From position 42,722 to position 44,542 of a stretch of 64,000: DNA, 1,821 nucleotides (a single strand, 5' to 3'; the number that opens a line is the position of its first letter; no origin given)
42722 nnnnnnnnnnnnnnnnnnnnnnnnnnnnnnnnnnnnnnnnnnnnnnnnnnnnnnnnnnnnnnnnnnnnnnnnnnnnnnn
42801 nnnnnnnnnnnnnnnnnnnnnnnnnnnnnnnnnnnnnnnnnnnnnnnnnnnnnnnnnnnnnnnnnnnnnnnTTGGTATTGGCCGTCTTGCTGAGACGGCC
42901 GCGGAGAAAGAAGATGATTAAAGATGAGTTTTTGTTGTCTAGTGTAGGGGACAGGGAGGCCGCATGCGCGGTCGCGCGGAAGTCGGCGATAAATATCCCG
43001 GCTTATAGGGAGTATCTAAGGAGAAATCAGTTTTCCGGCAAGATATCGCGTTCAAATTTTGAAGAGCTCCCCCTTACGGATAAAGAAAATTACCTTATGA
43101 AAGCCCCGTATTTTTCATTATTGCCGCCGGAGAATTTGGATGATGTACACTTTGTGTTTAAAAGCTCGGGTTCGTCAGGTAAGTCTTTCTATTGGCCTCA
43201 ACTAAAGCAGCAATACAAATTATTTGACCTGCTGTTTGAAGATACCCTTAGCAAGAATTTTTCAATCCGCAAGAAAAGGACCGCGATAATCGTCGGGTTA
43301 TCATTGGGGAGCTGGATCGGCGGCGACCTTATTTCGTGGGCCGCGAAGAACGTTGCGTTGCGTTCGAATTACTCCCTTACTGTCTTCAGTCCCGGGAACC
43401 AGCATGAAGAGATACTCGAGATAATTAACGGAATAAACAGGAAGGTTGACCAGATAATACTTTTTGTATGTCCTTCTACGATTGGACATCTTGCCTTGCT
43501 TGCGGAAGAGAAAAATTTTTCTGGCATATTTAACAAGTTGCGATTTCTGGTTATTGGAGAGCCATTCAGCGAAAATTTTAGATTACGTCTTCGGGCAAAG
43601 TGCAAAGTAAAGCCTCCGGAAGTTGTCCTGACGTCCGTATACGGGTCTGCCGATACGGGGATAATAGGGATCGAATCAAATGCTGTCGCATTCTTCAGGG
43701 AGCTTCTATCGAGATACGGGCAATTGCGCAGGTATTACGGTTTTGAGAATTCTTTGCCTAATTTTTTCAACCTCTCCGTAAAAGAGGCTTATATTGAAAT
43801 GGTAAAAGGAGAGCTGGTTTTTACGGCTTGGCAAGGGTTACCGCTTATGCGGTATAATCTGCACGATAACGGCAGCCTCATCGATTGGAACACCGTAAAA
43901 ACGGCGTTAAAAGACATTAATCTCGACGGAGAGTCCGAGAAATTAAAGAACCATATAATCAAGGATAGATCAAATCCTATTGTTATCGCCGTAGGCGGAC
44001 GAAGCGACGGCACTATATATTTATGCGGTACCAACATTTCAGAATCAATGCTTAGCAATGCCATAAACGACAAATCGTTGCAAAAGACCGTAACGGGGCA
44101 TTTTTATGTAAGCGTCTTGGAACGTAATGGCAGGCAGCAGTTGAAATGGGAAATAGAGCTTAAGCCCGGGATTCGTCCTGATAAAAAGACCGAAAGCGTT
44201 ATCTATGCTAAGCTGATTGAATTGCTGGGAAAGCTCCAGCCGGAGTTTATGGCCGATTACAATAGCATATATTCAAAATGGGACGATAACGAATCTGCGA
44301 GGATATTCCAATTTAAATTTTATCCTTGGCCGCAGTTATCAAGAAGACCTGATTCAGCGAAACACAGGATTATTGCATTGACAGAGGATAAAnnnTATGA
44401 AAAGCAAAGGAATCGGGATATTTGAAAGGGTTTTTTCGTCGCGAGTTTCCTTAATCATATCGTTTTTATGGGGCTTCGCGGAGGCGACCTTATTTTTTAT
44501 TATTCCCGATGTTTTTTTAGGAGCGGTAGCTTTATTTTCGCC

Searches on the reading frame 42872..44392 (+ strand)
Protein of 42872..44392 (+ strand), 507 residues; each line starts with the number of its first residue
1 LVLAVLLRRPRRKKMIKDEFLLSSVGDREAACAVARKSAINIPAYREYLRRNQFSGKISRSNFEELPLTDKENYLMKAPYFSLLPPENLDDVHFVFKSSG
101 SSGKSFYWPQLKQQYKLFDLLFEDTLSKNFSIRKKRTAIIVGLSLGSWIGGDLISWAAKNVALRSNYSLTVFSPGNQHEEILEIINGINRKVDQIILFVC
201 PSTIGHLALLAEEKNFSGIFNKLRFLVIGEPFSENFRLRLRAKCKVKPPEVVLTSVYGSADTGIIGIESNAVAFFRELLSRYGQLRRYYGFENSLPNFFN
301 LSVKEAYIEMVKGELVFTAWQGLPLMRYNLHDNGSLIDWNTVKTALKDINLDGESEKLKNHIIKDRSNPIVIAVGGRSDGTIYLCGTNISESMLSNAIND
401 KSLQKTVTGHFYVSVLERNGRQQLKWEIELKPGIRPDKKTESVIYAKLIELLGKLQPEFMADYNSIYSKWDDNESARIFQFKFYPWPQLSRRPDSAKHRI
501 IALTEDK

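Call 6: search_protein_families(library=pfam, proteins=[window:42872-44392:+], max_evalue=0.001)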
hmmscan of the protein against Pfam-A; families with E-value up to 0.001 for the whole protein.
window:42872-44392:+ (507 aa): 0 families

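Call 75: search_protein_families(library=ncbifam, proteins=[window:42914-44392:+], max_evalue=0.01)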
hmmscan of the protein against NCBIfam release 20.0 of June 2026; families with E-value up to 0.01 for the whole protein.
window:42914-44392:+ (493 aa): 2 families
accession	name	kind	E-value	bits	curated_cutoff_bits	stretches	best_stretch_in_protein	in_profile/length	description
TIGR02155.1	PA_CoA_ligase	equivalog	5.2e-05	21.9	646.3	1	27-419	26-369/422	phenylacetate--CoA ligase PaaK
NF045666.1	DVU1553_fam_AMP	equivalog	0.009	15.1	300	0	298-324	284-312/331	DVU_1553 family AMP-dependent CoA ligase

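Call 76: search_solved_structures(query=window:42914-44392:+, max_evalue=0.01)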
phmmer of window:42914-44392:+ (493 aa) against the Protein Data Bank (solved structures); distinct sequences matched with E-value up to 0.01: 0.
